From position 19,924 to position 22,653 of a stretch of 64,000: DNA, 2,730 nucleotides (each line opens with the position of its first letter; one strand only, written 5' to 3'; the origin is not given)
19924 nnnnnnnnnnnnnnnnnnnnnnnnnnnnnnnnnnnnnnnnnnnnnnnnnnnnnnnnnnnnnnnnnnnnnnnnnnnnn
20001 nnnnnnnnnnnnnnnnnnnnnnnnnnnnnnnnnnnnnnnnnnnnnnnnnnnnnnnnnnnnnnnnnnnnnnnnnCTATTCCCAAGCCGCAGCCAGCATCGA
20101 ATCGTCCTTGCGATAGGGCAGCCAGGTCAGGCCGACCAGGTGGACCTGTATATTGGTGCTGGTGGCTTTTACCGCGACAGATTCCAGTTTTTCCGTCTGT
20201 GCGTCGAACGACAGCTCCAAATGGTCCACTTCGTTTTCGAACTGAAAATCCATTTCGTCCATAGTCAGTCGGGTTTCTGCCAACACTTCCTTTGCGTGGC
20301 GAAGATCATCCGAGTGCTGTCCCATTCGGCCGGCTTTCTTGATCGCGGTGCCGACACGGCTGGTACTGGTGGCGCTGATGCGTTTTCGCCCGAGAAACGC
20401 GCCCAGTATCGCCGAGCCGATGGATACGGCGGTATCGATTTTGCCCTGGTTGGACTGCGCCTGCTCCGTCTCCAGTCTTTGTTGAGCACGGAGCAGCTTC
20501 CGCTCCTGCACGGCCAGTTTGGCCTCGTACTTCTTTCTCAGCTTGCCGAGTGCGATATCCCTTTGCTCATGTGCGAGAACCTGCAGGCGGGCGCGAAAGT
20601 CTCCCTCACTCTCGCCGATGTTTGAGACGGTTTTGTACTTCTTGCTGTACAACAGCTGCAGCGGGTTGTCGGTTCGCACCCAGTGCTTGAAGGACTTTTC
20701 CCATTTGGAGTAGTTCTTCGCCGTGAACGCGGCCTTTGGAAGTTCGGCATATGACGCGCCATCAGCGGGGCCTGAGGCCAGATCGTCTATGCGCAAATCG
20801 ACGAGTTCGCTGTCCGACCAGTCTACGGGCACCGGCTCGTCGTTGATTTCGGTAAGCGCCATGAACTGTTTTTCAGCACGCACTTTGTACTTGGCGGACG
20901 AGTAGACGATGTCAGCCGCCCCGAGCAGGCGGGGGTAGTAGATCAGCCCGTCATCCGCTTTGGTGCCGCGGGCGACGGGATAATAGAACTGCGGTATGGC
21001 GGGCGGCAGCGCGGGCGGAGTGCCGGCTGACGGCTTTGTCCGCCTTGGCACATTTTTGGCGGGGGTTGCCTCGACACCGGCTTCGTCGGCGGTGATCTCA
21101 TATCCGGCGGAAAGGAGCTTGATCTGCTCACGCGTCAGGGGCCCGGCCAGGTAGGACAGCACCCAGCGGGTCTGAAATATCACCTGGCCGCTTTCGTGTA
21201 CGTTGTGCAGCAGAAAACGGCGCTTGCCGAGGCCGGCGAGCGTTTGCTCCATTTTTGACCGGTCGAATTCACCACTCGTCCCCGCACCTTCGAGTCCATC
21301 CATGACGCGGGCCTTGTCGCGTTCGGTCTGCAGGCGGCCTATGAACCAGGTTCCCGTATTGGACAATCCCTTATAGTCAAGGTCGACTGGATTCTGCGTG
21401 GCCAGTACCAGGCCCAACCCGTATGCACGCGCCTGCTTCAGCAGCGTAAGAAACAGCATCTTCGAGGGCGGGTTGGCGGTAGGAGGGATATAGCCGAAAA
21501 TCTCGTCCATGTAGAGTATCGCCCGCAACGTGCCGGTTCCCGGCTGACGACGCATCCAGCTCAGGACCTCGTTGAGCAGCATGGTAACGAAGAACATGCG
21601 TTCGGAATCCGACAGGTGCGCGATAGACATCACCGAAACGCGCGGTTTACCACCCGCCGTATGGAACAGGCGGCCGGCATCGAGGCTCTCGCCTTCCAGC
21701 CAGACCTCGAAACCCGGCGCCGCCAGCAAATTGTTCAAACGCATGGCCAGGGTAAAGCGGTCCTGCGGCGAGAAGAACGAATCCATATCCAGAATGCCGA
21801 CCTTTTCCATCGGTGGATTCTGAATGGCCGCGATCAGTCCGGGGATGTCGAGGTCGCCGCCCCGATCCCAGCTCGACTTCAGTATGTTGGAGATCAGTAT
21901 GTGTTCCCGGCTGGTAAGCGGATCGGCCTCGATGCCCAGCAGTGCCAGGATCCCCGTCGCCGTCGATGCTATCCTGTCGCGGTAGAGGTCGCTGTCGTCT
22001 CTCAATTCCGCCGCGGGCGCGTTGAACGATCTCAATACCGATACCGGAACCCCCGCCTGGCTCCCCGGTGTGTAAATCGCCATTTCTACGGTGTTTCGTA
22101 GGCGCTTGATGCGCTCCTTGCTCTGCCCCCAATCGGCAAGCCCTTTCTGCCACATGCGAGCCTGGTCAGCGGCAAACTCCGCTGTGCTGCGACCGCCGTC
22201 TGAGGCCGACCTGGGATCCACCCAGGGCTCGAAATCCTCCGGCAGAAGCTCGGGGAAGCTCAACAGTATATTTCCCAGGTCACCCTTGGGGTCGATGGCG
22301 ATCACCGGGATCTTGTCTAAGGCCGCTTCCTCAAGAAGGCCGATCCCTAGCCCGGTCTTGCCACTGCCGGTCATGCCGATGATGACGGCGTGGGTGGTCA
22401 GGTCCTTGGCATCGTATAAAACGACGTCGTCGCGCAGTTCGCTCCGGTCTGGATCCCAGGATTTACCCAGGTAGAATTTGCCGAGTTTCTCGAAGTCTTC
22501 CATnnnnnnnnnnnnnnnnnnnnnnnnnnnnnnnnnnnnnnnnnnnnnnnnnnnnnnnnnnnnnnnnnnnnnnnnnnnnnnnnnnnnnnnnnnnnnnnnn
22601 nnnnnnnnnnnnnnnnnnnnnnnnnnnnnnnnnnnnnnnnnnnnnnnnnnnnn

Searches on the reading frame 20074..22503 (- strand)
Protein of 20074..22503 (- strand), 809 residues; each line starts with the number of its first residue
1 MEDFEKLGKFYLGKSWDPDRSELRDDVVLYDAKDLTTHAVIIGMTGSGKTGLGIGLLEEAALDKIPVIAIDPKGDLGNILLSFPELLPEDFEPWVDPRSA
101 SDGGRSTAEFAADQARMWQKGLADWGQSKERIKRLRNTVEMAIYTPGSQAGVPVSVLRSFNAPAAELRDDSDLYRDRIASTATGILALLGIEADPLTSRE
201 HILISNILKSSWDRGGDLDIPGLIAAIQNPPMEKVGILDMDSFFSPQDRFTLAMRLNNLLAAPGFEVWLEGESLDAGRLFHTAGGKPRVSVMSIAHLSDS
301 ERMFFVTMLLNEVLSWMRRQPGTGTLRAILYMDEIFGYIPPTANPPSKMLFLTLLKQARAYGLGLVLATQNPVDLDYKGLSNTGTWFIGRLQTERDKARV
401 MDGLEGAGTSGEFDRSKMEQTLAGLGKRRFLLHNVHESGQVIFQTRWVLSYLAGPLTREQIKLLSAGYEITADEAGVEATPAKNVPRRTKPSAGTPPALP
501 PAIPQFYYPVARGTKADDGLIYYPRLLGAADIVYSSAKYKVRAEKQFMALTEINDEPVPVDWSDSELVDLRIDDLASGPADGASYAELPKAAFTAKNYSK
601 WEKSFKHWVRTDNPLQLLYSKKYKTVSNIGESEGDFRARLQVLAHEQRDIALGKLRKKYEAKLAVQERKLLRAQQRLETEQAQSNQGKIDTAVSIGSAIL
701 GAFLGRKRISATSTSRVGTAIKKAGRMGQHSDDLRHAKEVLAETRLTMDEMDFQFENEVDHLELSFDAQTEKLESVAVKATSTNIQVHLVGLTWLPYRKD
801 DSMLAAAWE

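Call 3: search_protein_families(library=pfam, proteins=[window:20074-22503:-], max_evalue=0.01)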
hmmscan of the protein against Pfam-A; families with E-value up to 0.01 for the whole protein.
window:20074-22503:- (809 aa): 2 families
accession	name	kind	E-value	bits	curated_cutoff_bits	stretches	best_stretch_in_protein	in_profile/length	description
PF01935.23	DUF87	-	1.1e-06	29.4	23.2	1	27-80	14-68/220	Helicase HerA, central domain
PF05872.18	HerA_C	-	0.0012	18.1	22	0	33-79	18-64/502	Helicase HerA-like C-terminal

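Call 4: search_protein_families(library=padloc, proteins=[window:20074-22503:-], max_evalue=1)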
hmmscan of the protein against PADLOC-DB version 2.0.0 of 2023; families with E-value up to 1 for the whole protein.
window:20074-22503:- (809 aa): 10 families
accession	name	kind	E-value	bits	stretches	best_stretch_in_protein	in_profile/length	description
PDLC04140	mad8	-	1.3e-11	42.6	1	21-394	14-256/314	mads_8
PDLC04105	HerA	-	2.5e-11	40.9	2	306-402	401-499/576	-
PDLC04103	HerA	-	5e-09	33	2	353-402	471-520/579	-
PDLC01055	HerA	-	1.9e-08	31.6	2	298-404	392-491/532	Type III coevolved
PDLC04100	HerA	-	6e-07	26.5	1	349-408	466-525/580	-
PDLC02185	HerA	-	5.7e-06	23.3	1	324-408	443-531/585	-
PDLC04106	HerA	-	1.3e-05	21.9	1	283-398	465-588/667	-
PDLC04102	HerA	-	0.00087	15.7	1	347-400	528-581/654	-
PDLC04104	HerA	-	0.0014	15.5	1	308-400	204-298/379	-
PDLC04098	HerA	-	0.0041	13.7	1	351-400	559-608/686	-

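Call 5: search_protein_families(library=ncbifam, proteins=[window:20074-22503:-], max_evalue=0.01)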
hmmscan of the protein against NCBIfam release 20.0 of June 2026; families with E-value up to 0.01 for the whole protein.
window:20074-22503:- (809 aa): 6 families
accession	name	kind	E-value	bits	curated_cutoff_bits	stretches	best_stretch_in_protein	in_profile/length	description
NF033849.1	ser_rich_anae_1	subfamily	1.5e-08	32.5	650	1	349-404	1048-1103/1163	serine-rich protein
NF041017.1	DNA_import_CedB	equivalog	3.8e-07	29.1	700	1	35-78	274-318/590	DNA import protein CedB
NF053655.1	CedD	equivalog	1.5e-06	27.2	600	0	31-83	216-268/527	DNA-translocating ATPase CedD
NF042943.1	HerA_antiphage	equivalog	3.3e-06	25.9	800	1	280-409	387-520/566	anti-phage-associated helicase HerA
TIGR03743.1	SXT_TraD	subfamily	7e-05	21.5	366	1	24-75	163-214/636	conjugative transfer system coupling protein TraD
NF045975.1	VirB4_plasma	equivalog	0.0042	14.8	590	0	37-75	516-554/894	Mbov_0397 family ICE element conjugal transfer ATPase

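Call 6: find_homologous_proteins(query=window:20074-22503:-, max_evalue=0.00001)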
Query window:20074-22503:- (809 aa): 8000 proteins with E <= 0.00001 among 8000 candidates; the best 120 are listed.
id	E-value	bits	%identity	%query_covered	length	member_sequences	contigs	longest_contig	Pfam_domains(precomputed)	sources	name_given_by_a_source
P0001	0.0e+0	1822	100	100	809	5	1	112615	PF01935.24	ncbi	-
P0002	0.0e+0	1480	80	100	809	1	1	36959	PF01935.24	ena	-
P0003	0.0e+0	1460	79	100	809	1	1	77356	PF01935.24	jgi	jgi:hypothetical protein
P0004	0.0e+0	1416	76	100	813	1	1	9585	PF01935.24,PF05872.19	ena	-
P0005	0.0e+0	1399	75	100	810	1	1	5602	PF01935.24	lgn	-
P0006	0.0e+0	1362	74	100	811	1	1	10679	PF01935.24,PF05872.19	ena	-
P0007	0.0e+0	1359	74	100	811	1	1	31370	PF01935.24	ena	-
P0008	0.0e+0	1337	72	100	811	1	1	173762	PF01935.24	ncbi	-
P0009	0.0e+0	1337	71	100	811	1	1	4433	PF01935.24,PF05872.19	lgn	-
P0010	0.0e+0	1334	73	100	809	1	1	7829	PF01935.24,PF05872.19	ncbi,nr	ncbi:MAG: DUF87 domain-containing protein [Arenicellales bacterium]|nr:DUF87 domain-containing prote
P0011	0.0e+0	1205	64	100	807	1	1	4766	PF01935.24,PF05872.19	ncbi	-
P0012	0.0e+0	1196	63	100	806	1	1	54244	PF01935.24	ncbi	-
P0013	0.0e+0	1195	64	100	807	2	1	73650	PF01935.24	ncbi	-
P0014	0.0e+0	1182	63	100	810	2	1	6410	PF01935.24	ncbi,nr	ncbi:MAG: DUF87 domain-containing protein [Gammaproteobacteria bacterium]|nr:DUF87 domain-containing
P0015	0.0e+0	1179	63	100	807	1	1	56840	PF01935.24,PF05872.19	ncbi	-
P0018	0.0e+0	1161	63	100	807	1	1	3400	PF01935.24,PF05872.19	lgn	-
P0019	0.0e+0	1161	64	99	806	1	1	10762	PF01935.24,PF05872.19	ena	-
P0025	0.0e+0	1139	62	100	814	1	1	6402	PF01935.24,PF05872.19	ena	-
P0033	0.0e+0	1119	61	100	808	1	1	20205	PF01935.24,PF05872.19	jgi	jgi:hypothetical protein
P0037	0.0e+0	1115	60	99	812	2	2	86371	PF01935.24,PF05872.19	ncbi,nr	ncbi:MAG: DUF87 domain-containing protein [Gammaproteobacteria bacterium]|nr:DUF87 domain-containing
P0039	0.0e+0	1110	61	99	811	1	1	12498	PF01935.24,PF05872.19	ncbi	-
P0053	0.0e+0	1089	60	100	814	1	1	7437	PF01935.24,PF05872.19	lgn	-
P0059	0.0e+0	1088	60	100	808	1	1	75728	PF01935.24,PF05872.19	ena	-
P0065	0.0e+0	1086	60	100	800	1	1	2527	PF01935.24,PF05872.19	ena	-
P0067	0.0e+0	1085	60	100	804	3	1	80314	PF01935.24,PF05872.19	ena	-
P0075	0.0e+0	1081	59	99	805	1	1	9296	PF01935.24,PF05872.19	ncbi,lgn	ncbi:MAG: helicase HerA domain-containing protein [bacterium]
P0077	0.0e+0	1080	60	100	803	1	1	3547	PF01935.24,PF05872.19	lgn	-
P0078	0.0e+0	1080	60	100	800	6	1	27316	PF01935.24,PF05872.19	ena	-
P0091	0.0e+0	1075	60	100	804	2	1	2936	PF01935.24,PF05872.19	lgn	-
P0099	0.0e+0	1074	60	100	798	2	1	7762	PF01935.24,PF05872.19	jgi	jgi:hypothetical protein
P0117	0.0e+0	1071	59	100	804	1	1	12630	PF01935.24,PF05872.19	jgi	-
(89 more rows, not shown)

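Call 8: find_encoding_contigs(protein=P0001, flank=10000, max_places=3)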
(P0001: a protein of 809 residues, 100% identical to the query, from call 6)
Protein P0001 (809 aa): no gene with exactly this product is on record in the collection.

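Call 9: find_related_loci(query=A1, collection=genome_contigs, flank=10000)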
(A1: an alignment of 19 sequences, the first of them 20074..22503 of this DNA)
Query A1 (809 aa) in genome_contigs; peptide patterns used: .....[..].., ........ (x = any residue, [..] = any of these).
600 stretches matched a pattern (row limit reached: there are more); 595 encode a relative of the query (tblastn E <= 1e-3); the best 80 are kept; 80 distinct loci.
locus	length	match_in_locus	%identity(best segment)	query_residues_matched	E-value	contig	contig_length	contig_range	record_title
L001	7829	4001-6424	73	1-808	0e+0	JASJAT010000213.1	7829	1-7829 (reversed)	MAG: Arenicellales bacterium isolate MO_035.B17 MO_035.c_3962, whole genome shotgun sequence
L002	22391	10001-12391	58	1-808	0e+0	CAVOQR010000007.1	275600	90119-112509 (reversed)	MAG: uncultured Gammaproteobacteria bacterium isolate MFD09964.bin.1.69 genome assembly, contig: contig_5399, whole geno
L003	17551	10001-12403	60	1-807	0e+0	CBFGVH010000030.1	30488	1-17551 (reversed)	MAG TPA_asm: uncultured Gammaproteobacteria bacterium isolate SRR17295757_binner13_Refined_112 genome assembly, contig:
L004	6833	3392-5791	59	1-800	0e+0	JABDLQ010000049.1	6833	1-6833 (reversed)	MAG: Gammaproteobacteria bacterium isolate SS_bin_79 k127_2558811, whole genome shotgun sequence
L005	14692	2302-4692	59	1-808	0e+0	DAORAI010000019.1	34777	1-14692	MAG TPA_asm: Woeseiaceae bacterium isolate AMR_MDS_0962 NODE_263_length_34777_cov_5.543027, whole genome shotgun sequenc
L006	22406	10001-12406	58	1-800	0e+0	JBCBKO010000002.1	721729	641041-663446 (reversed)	MAG: Pseudomonadota bacterium isolate J06627_26 NODE_2_length_721729_cov_24.365491, whole genome shotgun sequence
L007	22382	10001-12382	57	3-808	0e+0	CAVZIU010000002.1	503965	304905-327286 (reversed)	MAG: uncultured proteobacterium isolate MFD02360.bin.1.39 genome assembly, contig: contig_1556, whole genome shotgun seq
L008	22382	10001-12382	56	3-808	0e+0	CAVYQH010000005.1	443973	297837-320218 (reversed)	MAG: uncultured proteobacterium isolate MFD06229.bin.1.185 genome assembly, contig: contig_17005, whole genome shotgun s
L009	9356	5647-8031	56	1-808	0e+0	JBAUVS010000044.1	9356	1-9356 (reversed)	MAG: Woeseiaceae bacterium isolate MFD01709_ilm_asm_bin9 k127_164000, whole genome shotgun sequence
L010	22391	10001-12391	54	3-800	0e+0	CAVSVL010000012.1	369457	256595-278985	MAG: uncultured delta proteobacterium isolate MFD05684.bin.2.165 genome assembly, contig: contig_36579, whole genome sho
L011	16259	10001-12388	53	1-796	0e+0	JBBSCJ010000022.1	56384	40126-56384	MAG: Gemmatimonadales bacterium isolate metawrap_la6_16 metawrap_la6_16_K_86241_L_56384_cov_37.2542, whole genome shotgu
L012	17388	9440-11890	54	1-809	0e+0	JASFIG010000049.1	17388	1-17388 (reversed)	MAG: Desulfobacterales bacterium isolate D0608S12metaG_Bin_143 D0608S12metaG_FD_scaffold_216_c1, whole genome shotgun se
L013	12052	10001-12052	62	1-696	0e+0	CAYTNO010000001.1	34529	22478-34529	MAG TPA_asm: uncultured Woeseiaceae bacterium isolate SRP155585_co2_233 genome assembly, contig: NODE_399_length_34529_c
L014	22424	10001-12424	54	1-796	0e+0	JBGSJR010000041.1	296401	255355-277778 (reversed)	MAG: Acidaminobacteraceae bacterium isolate JTS-AC161 k141_1780949, whole genome shotgun sequence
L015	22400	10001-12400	55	1-796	0e+0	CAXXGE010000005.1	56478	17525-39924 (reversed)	MAG: Vallitaleaceae bacterium isolate 2a2b7994-b44a-4ebb-a176-ceeb0f7df594 genome assembly, contig: contig_5, whole geno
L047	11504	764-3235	51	1-809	0e+0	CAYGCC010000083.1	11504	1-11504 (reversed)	MAG TPA_asm: uncultured Gemmatimonadota bacterium isolate ERP108616_co1_93 genome assembly, contig: k119_240687, whole g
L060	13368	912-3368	52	1-809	0e+0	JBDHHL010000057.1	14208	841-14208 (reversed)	MAG: Gemmatimonadota bacterium isolate M8-62_Bin_193 M8-62_Bin_193_scaffold_17400, whole genome shotgun sequence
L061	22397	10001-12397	52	1-797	0e+0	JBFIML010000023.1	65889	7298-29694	MAG: Myxococcota bacterium isolate Mix_sand12.2021.10.G.3 k141_2648601_length_65889_cov_40.7657, whole genome shotgun se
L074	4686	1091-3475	49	1-796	0e+0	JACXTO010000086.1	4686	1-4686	MAG: Methanomassiliicoccaceae archaeon isolate bin_47_IMCAS k117_3662711, whole genome shotgun sequence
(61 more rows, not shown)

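Call 15: find_encoding_contigs(protein=P0003, flank=8000, max_places=2)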
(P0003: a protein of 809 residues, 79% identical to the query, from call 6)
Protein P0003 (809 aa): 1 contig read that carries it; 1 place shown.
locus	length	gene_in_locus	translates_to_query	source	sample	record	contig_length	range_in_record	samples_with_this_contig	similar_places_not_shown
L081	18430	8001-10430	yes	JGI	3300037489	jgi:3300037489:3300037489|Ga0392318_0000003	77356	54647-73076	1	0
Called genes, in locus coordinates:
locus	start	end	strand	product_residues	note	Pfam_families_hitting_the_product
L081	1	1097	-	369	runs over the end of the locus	-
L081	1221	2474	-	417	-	PF00155:Aminotran_1_2, PF01053:Cys_Met_Meta_PP (weak), PF01212:Beta_elim_lyase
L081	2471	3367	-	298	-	PF01073:3Beta_HSD, PF01370:Epimerase, PF04321:RmlD_sub_bind, PF13460:NAD_binding_10, PF16363:GDP_Man_Dehyd, PF07993:NAD_binding_4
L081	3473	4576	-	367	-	PF01612:DNA_pol_A_exo1, PF00570:HRDC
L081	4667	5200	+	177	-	-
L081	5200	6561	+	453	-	PF01225:Mur_ligase, PF08245:Mur_ligase_M, PF02875:Mur_ligase_C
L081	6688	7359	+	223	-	PF01323:DSBA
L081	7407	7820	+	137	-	PF11731:Cdd1 (faint), PF14520:HHH_5 (faint), PF14229:DUF4332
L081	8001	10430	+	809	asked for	PF01935:DUF87 (weak)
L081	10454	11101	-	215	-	PF00535:Glycos_transf_2, PF13641:Glyco_tranf_2_3, PF13632:Glyco_trans_2_3, PF10111:Glyco_tranf_2_2 (weak)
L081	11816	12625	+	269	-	PF13304:AAA_21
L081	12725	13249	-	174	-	PF00856:SET (weak)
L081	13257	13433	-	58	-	-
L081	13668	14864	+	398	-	PF00664:ABC_membrane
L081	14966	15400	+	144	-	PF00005:ABC_tran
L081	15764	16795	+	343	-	PF00535:Glycos_transf_2, PF10111:Glyco_tranf_2_2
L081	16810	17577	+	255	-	-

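Call 16: find_encoding_contigs(protein=P0008, flank=8000, max_places=2)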
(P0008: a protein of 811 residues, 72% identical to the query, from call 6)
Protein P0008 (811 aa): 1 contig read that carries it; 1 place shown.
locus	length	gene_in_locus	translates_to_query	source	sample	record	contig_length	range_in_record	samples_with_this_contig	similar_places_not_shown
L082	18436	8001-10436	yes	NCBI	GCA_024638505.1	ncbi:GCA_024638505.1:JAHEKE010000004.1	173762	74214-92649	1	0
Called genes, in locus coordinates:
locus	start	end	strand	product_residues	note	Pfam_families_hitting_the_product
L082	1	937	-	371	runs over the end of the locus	-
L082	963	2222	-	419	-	PF00155:Aminotran_1_2, PF01053:Cys_Met_Meta_PP (weak), PF01212:Beta_elim_lyase (weak)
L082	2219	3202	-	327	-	PF01073:3Beta_HSD, PF01370:Epimerase, PF02719:Polysacc_synt_2, PF04321:RmlD_sub_bind, PF05368:NmrA, PF07993:NAD_binding_4, PF13460:NAD_binding_10, PF16363:GDP_Man_Dehyd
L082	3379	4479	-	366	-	PF01612:DNA_pol_A_exo1, PF00570:HRDC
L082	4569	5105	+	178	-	-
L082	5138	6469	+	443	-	PF01225:Mur_ligase, PF08245:Mur_ligase_M, PF02875:Mur_ligase_C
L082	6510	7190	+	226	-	PF01323:DSBA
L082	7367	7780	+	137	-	PF11731:Cdd1 (faint), PF14520:HHH_5 (faint), PF14229:DUF4332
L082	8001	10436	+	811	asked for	PF01935:DUF87 (weak)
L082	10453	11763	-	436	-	PF11376:DUF3179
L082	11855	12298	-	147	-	-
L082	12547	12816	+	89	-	-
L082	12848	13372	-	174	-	-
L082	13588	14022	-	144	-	PF07681:DoxX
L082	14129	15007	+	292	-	PF00126:HTH_1, PF03466:LysR_substrate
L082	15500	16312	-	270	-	PF01209:Ubie_methyltran, PF13847:Methyltransf_31, PF08241:Methyltransf_11, PF08242:Methyltransf_12, PF13649:Methyltransf_25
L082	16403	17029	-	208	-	PF02798:GST_N, PF13417:GST_N_3, PF13409:GST_N_2, PF00043:GST_C, PF14497:GST_C_3 (weak), PF13410:GST_C_2 (weak)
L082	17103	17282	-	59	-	-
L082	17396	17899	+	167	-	PF00254:FKBP_C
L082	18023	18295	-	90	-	PF00076:RRM_1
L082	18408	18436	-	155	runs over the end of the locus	PF00254:FKBP_C (weak)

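Call 17: find_encoding_contigs(protein=P0002, flank=8000, max_places=2)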
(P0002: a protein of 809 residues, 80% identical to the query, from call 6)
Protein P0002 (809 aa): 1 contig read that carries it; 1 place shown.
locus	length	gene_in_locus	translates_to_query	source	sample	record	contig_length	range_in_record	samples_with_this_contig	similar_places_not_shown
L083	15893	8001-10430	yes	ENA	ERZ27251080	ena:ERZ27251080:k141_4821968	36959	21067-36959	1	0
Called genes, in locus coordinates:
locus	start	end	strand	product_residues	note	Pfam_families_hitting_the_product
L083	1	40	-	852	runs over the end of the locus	PF03176:MMPL, PF12349:Sterol-sensing (weak)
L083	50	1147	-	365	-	-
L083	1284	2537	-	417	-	PF00155:Aminotran_1_2, PF01053:Cys_Met_Meta_PP (weak), PF01212:Beta_elim_lyase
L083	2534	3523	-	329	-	PF01073:3Beta_HSD, PF01370:Epimerase, PF02719:Polysacc_synt_2 (faint), PF04321:RmlD_sub_bind, PF05368:NmrA, PF07993:NAD_binding_4, PF13460:NAD_binding_10, PF16363:GDP_Man_Dehyd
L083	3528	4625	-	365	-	PF01612:DNA_pol_A_exo1, PF00570:HRDC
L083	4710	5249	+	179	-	-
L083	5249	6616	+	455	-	PF01225:Mur_ligase, PF08245:Mur_ligase_M, PF02875:Mur_ligase_C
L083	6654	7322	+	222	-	PF01323:DSBA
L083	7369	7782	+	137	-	PF11731:Cdd1 (faint), PF14520:HHH_5 (faint), PF14229:DUF4332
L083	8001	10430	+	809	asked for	PF01935:DUF87 (weak)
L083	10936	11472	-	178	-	PF00691:OmpA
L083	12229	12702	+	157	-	PF13442:Cytochrome_CBB3, PF00034:Cytochrom_C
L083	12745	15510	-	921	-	PF13510:Fer2_4, PF12838:Fer4_7, PF13183:Fer4_8, PF13187:Fer4_9, PF00037:Fer4 (weak), PF04879:Molybdop_Fe4S4, PF00384:Molybdopterin, PF01568:Molydop_binding, +1 more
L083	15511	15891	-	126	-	?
